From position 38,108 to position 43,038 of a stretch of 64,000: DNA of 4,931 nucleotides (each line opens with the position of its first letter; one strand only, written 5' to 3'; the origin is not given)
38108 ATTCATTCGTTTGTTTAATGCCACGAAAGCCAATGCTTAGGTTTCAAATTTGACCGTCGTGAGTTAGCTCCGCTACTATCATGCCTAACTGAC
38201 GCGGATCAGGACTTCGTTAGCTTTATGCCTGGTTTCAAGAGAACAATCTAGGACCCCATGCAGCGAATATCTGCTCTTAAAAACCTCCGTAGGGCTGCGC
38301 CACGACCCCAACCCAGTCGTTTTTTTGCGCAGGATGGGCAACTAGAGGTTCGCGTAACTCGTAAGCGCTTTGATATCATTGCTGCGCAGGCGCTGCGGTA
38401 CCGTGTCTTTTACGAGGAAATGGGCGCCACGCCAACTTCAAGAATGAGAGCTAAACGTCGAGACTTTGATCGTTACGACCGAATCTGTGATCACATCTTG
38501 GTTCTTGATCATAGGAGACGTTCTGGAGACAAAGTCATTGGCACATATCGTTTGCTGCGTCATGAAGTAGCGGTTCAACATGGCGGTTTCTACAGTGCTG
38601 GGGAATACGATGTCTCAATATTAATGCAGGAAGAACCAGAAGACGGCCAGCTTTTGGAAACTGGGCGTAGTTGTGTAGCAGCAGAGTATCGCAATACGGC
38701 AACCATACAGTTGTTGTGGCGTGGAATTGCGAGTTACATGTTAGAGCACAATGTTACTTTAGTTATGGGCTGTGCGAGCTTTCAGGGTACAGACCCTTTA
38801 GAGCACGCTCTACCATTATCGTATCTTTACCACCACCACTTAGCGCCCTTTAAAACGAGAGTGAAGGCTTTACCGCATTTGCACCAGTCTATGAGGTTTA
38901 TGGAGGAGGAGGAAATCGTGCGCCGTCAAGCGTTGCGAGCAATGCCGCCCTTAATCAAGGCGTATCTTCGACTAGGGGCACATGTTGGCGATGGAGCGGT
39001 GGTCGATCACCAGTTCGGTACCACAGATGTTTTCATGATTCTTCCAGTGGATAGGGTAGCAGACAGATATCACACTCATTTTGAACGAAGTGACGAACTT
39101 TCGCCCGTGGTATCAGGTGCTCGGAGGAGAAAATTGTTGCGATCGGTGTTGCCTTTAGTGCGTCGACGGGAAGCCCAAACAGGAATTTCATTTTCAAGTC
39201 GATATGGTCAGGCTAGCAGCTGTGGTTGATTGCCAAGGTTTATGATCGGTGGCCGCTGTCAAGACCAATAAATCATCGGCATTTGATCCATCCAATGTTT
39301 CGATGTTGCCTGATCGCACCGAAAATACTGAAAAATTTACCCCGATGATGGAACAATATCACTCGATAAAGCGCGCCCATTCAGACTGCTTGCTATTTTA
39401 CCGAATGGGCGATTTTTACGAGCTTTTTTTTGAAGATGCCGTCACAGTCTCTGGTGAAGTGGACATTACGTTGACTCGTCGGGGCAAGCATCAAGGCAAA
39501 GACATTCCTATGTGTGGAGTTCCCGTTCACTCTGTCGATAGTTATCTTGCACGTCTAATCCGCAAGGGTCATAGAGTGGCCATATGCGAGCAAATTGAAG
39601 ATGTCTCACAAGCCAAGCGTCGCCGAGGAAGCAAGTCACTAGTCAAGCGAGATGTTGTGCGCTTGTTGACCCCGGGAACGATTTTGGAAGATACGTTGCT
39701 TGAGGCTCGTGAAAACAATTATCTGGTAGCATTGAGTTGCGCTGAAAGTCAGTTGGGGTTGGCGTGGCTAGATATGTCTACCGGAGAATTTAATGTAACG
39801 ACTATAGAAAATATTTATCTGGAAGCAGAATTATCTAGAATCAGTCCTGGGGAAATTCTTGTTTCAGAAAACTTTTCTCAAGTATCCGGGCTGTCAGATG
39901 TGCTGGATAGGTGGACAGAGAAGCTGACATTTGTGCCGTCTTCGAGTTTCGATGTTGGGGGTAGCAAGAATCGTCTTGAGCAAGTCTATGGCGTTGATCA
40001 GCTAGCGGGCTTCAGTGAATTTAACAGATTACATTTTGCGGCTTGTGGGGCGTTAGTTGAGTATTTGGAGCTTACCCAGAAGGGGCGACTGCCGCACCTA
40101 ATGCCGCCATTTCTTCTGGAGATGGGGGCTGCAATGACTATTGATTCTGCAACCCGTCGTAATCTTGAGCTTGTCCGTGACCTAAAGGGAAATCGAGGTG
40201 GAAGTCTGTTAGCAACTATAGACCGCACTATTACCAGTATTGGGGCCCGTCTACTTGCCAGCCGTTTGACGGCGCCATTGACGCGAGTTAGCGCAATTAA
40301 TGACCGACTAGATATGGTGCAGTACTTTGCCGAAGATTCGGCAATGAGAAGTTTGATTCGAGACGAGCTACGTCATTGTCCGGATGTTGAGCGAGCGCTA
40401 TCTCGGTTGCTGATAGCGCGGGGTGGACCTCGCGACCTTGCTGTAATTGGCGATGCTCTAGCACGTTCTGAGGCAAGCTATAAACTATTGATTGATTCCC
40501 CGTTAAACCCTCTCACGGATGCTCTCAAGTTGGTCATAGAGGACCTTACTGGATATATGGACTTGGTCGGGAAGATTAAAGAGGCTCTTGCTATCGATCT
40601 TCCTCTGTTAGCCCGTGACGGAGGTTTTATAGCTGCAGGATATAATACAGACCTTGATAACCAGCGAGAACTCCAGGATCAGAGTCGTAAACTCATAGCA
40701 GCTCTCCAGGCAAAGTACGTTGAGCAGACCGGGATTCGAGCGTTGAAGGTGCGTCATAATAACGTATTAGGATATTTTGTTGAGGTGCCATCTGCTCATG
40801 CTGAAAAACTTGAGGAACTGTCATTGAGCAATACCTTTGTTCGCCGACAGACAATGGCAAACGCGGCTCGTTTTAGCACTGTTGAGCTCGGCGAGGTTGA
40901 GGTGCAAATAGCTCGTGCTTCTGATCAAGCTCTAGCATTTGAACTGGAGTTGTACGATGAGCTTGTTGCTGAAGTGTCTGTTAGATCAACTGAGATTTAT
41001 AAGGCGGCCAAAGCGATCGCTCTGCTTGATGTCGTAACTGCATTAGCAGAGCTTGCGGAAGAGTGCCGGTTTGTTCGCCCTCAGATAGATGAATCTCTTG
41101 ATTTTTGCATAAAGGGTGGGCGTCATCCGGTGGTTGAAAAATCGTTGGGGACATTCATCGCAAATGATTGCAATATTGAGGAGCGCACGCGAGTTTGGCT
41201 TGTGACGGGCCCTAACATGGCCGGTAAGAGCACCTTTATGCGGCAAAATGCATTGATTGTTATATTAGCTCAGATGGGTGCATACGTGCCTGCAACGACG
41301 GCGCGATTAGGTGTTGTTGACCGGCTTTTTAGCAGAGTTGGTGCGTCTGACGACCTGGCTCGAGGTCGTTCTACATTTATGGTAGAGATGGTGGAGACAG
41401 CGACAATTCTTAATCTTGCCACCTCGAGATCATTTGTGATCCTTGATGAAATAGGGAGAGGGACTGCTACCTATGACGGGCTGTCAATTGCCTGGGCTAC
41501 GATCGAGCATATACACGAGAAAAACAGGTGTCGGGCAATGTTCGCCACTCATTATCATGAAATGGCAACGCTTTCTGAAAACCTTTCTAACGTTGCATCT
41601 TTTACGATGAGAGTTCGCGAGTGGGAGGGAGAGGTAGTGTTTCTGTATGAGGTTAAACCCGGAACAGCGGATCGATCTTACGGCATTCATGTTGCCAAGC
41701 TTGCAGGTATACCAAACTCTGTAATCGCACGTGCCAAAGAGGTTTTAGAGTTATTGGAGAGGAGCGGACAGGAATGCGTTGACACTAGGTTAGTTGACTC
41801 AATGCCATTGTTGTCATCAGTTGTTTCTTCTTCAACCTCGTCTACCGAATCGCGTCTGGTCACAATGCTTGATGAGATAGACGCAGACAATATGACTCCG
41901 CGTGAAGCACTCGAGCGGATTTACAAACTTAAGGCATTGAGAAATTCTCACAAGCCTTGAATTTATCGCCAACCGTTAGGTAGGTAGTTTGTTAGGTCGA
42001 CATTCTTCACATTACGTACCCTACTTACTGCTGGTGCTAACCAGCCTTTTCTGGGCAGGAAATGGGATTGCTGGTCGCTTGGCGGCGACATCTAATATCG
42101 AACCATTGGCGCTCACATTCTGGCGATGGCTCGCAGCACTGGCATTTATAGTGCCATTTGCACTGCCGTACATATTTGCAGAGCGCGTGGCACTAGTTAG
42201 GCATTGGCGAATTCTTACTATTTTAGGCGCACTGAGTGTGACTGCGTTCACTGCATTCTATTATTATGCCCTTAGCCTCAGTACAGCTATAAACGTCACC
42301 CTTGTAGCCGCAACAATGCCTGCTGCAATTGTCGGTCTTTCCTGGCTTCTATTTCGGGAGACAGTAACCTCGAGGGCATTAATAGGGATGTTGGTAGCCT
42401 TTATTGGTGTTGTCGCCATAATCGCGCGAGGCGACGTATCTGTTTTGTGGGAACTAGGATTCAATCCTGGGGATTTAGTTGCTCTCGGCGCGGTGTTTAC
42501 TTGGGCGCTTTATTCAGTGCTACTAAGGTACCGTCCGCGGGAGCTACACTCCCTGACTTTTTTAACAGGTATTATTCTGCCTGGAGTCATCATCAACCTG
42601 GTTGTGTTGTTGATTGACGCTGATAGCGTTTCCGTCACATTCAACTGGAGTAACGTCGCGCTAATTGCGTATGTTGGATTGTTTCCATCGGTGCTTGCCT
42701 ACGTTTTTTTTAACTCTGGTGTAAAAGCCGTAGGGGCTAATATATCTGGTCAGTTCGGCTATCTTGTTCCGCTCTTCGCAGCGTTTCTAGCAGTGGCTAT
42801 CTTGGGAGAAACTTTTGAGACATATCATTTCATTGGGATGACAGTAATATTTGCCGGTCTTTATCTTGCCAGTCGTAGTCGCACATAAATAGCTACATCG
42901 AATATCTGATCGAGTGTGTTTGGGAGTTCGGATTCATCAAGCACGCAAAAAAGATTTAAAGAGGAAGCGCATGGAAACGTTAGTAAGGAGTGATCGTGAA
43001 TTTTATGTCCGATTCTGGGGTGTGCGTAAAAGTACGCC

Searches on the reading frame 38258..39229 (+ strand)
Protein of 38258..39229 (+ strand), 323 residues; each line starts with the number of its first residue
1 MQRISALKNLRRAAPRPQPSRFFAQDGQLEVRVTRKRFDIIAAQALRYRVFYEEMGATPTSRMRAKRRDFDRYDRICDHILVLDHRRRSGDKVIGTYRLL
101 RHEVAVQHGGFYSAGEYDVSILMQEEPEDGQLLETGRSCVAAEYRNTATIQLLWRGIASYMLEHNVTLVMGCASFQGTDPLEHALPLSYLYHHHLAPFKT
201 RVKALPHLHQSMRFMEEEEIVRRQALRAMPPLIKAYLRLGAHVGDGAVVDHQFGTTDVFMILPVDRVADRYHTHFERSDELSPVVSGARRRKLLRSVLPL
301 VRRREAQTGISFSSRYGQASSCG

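Call 23: search_protein_families(library=pfam, proteins=[window:38258-39229:+], max_evalue=0.00001)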
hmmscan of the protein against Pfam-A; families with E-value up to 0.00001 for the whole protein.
window:38258-39229:+ (323 aa): 1 family
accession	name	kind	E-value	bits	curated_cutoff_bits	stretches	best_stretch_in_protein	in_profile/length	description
PF13444.12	Acetyltransf_5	-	3.2e-32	111.7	22.4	1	46-155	1-102/102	Acetyltransferase (GNAT) domain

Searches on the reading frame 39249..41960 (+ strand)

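Call 23: search_protein_families(library=pfam, proteins=[window:39249-41960:+], max_evalue=0.00001)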
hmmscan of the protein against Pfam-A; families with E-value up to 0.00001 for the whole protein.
window:39249-41960:+ (903 aa): 5 families
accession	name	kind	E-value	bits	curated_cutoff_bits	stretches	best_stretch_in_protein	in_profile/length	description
PF00488.27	MutS_V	-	2.2e-85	285.9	30.2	1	650-837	1-188/188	MutS domain V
PF01624.25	MutS_I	-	9.5e-44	148.7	20.6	1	31-148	1-112/113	MutS domain I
PF05192.23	MutS_III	-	1.4e-42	146.7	34.1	1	301-600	1-194/194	MutS domain III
PF05188.22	MutS_II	-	2.1e-24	86.8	25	1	157-284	1-132/133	MutS domain II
PF05190.23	MutS_IV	-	3.1e-19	69.5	22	1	464-559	1-91/92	MutS family domain IV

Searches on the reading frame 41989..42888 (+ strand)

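Call 23: search_protein_families(library=pfam, proteins=[window:41989-42888:+], max_evalue=0.00001)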
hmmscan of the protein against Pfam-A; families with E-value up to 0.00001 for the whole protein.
window:41989-42888:+ (299 aa): 1 family
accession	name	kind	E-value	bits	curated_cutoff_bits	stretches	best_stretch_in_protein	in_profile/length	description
PF00892.27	EamA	-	1.5e-44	152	28.2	2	160-295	2-134/135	EamA-like transporter family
